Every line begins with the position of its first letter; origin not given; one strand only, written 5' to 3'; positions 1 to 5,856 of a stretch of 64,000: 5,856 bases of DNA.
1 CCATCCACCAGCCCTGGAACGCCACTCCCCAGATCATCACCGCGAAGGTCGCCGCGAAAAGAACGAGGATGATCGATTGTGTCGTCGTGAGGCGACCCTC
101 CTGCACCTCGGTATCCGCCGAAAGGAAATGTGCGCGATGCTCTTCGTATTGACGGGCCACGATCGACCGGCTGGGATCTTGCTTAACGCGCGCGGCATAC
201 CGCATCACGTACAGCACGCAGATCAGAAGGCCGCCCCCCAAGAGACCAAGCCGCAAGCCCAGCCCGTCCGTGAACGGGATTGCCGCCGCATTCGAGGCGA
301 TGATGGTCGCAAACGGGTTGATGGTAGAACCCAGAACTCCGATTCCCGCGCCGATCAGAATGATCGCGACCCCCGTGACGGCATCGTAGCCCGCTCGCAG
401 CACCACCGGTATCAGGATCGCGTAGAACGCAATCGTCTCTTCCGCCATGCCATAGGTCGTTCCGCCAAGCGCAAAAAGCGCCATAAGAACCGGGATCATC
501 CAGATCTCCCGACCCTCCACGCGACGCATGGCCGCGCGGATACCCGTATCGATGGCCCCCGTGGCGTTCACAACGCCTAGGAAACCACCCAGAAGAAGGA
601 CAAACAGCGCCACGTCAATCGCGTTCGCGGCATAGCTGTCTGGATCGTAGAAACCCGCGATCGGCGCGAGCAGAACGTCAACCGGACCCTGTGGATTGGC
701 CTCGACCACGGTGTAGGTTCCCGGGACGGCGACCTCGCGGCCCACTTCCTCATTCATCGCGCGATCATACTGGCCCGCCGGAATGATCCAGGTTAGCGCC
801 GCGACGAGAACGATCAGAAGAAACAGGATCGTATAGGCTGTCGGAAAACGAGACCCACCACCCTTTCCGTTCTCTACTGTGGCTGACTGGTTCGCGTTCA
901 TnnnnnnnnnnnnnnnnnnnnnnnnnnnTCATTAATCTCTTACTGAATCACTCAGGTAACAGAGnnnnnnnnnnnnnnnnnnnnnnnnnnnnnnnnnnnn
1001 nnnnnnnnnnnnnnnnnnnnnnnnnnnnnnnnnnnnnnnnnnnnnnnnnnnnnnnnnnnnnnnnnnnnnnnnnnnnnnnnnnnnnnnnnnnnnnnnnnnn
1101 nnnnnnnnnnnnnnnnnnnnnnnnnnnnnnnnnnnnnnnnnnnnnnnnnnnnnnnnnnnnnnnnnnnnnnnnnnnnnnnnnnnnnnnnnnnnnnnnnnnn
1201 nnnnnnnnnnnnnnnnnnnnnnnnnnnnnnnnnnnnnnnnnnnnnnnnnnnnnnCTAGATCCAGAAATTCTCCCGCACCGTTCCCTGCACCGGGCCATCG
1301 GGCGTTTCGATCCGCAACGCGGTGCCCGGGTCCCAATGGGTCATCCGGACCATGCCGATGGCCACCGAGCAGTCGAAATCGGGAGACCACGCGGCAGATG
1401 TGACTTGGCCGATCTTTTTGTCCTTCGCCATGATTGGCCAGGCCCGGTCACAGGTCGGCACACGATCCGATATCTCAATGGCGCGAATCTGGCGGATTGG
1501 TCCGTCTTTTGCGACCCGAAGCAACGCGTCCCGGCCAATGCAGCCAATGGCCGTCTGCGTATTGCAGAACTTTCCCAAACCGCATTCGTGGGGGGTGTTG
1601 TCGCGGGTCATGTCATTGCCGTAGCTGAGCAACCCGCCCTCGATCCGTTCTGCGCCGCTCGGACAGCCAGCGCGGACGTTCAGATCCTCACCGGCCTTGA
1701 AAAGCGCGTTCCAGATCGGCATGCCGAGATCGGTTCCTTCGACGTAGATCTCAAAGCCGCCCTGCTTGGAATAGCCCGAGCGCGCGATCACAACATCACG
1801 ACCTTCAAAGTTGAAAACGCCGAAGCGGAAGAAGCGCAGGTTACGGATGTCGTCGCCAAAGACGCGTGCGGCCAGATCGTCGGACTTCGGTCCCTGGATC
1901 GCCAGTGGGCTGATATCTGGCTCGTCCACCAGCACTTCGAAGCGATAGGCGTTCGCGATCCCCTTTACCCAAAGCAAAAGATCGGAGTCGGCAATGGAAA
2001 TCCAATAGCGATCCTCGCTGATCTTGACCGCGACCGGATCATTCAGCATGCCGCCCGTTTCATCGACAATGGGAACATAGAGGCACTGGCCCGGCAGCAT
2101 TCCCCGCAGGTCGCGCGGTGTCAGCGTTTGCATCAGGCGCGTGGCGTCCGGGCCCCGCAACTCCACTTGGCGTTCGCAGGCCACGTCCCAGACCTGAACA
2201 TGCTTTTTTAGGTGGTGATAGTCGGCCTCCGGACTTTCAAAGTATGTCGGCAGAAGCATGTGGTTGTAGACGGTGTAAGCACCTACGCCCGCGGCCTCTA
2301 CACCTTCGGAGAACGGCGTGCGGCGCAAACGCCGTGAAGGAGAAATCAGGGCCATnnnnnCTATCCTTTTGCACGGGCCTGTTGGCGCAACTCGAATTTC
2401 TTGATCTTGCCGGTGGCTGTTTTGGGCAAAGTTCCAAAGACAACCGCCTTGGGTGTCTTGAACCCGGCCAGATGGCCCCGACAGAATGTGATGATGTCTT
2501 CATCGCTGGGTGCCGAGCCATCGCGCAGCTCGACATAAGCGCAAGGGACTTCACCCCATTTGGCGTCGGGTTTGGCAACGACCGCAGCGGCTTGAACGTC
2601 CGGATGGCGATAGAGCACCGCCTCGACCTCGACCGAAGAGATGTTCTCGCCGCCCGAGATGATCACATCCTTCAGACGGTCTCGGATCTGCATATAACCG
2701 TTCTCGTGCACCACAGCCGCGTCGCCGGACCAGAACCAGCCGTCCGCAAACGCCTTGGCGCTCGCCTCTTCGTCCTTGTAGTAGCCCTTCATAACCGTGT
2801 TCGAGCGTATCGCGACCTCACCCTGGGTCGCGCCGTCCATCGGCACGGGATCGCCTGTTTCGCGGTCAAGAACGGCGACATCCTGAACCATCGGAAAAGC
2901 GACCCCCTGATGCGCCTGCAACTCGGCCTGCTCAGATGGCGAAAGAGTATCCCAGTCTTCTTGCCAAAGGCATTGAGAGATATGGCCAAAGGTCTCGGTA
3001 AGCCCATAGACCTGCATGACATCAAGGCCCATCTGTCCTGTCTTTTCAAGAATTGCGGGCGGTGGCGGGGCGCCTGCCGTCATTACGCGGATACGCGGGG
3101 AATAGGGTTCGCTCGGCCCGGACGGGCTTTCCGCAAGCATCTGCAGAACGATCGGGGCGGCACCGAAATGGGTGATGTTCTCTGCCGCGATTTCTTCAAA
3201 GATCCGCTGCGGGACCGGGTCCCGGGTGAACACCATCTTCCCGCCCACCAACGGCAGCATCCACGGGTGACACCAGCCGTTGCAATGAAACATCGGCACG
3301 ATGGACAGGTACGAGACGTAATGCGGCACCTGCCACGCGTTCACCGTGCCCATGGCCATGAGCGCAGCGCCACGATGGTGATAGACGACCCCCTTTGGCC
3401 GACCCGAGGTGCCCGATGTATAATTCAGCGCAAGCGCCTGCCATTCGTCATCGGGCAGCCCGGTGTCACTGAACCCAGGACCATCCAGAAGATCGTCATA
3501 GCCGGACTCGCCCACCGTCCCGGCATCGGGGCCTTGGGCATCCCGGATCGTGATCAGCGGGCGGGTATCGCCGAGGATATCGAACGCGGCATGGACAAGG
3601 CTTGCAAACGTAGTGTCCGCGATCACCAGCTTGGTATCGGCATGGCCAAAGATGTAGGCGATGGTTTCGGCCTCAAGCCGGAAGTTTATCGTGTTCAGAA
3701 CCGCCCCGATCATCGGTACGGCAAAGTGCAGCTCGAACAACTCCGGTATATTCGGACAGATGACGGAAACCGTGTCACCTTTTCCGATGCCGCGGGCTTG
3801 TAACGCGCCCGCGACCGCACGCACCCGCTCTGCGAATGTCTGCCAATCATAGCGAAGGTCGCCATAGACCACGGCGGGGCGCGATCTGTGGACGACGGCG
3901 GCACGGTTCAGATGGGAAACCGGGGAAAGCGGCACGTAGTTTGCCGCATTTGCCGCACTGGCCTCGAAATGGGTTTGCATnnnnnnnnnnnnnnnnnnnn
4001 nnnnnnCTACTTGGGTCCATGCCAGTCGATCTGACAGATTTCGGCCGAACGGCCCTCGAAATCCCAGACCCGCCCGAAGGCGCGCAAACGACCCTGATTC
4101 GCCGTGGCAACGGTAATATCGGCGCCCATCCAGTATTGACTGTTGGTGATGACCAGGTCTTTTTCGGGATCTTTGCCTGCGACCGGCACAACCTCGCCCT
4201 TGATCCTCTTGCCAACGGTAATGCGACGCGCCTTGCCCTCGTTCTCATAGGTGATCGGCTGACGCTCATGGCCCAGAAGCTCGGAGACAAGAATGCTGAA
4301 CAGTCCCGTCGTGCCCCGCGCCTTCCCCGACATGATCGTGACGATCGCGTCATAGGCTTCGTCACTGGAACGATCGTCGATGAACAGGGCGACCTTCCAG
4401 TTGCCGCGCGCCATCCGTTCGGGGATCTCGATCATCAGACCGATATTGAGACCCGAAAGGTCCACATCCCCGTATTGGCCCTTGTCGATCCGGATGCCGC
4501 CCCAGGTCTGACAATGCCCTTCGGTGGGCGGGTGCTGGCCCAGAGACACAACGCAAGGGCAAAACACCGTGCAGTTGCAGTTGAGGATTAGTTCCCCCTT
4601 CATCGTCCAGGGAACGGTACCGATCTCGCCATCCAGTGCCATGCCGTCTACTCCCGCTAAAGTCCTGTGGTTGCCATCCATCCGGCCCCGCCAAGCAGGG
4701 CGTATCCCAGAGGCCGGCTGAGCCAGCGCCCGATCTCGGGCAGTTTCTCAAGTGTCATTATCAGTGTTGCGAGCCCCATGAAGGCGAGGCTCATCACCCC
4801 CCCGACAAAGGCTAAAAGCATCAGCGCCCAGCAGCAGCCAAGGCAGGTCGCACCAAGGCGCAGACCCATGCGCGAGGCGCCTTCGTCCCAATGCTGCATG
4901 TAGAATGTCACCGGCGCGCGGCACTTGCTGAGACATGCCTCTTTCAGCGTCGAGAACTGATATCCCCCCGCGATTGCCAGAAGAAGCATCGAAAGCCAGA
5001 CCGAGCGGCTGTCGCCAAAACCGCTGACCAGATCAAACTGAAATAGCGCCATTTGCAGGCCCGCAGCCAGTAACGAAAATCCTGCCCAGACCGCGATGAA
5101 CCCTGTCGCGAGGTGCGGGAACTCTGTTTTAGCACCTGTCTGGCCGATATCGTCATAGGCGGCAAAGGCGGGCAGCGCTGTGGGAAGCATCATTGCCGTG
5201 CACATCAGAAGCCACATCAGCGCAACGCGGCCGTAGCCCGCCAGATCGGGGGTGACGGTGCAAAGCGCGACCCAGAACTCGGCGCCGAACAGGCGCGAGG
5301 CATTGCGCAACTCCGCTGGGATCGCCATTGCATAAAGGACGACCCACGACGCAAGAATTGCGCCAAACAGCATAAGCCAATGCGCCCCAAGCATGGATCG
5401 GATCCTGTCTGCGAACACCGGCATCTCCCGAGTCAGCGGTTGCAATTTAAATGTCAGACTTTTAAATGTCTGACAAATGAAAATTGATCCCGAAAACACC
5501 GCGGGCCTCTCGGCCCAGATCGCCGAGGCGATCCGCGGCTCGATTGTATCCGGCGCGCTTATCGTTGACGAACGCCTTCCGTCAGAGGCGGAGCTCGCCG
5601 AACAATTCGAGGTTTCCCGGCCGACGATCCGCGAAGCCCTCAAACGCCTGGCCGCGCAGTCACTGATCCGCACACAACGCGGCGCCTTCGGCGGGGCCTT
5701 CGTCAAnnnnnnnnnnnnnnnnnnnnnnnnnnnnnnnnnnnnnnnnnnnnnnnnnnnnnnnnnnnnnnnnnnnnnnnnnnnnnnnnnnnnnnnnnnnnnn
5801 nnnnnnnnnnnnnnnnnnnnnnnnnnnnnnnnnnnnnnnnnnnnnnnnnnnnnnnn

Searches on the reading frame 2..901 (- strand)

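Call 66: search_protein_families(library=pfam, proteins=[window:2-901:-], max_evalue=0.001)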
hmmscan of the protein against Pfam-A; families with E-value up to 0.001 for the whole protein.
window:2-901:- (300 aa): 1 family
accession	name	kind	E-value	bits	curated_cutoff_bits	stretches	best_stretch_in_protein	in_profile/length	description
PF03606.21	DcuC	-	1.9e-66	224.9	23.1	1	19-300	1-278/461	C4-dicarboxylate anaerobic carrier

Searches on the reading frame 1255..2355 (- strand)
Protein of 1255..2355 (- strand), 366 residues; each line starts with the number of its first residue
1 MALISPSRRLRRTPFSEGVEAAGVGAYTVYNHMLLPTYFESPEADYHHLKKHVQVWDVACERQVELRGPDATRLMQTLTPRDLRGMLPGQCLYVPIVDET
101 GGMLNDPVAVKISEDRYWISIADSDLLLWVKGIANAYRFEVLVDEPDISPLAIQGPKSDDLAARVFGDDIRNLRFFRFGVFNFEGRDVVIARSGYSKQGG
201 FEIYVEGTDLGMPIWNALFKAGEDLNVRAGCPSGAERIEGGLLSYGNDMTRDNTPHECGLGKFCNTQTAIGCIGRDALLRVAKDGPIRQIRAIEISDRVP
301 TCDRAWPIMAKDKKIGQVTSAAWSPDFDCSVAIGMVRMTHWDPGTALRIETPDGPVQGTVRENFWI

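Call 31: search_protein_families(library=pfam, proteins=[window:1255-2355:-], max_evalue=0.0001)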
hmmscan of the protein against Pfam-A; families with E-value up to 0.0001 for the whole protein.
window:1255-2355:- (366 aa): 2 families
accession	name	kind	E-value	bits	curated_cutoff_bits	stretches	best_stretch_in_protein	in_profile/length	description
PF01571.26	GCV_T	-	1.2e-40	139.8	25.6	1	31-262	16-254/255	Aminomethyltransferase folate-binding domain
PF08669.17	GCV_T_C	-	4.7e-12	46.1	25.9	1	288-360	1-73/80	Glycine cleavage T-protein C-terminal barrel domain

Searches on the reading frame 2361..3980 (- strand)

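Call 85: search_protein_families(library=pfam, proteins=[window:2361-3980:-], max_evalue=0.0001)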
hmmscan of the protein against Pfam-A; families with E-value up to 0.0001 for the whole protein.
window:2361-3980:- (539 aa): 2 families
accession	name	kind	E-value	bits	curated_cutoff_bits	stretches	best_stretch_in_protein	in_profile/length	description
PF00501.34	AMP-binding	-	5.2e-73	246.5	29.9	1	26-401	3-384/384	AMP-binding enzyme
PF13193.12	AMP-binding_C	-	7.3e-21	75.3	24.5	1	451-525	1-76/76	AMP-binding enzyme C-terminal domain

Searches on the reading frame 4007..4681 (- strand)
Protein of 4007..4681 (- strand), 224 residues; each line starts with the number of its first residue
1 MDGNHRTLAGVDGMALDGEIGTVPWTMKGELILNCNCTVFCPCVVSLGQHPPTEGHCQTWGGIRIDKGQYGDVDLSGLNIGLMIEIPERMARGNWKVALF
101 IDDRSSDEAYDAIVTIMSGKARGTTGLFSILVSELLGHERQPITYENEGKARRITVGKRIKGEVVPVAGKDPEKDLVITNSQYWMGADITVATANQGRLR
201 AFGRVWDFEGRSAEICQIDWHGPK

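Call 85: search_protein_families(library=pfam, proteins=[window:4007-4681:-], max_evalue=0.0001)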
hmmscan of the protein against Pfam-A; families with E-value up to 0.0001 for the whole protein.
window:4007-4681:- (224 aa): 1 family
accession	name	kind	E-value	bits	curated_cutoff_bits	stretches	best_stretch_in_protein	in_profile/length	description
PF07040.16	DUF1326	-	6.4e-50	170.2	25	1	34-211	2-176/177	Protein of unknown function (DUF1326)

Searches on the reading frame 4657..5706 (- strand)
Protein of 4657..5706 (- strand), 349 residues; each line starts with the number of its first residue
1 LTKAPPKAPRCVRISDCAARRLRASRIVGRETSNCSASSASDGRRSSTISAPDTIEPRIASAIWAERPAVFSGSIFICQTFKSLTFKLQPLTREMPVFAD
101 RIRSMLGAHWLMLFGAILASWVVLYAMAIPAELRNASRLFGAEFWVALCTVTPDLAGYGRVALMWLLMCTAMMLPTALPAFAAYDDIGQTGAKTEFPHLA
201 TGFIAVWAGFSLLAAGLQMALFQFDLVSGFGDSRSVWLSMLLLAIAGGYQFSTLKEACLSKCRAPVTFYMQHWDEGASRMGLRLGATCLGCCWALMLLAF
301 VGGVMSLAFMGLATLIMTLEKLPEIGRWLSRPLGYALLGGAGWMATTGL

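Call 85: search_protein_families(library=pfam, proteins=[window:4657-5706:-], max_evalue=0.0001)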
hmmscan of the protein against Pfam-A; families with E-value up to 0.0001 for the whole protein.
window:4657-5706:- (349 aa): 1 family
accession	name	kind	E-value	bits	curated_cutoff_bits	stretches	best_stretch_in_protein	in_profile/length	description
PF09948.15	PpoB2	-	1.9e-56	191.4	28.7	1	163-343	2-187/188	Copper chaperone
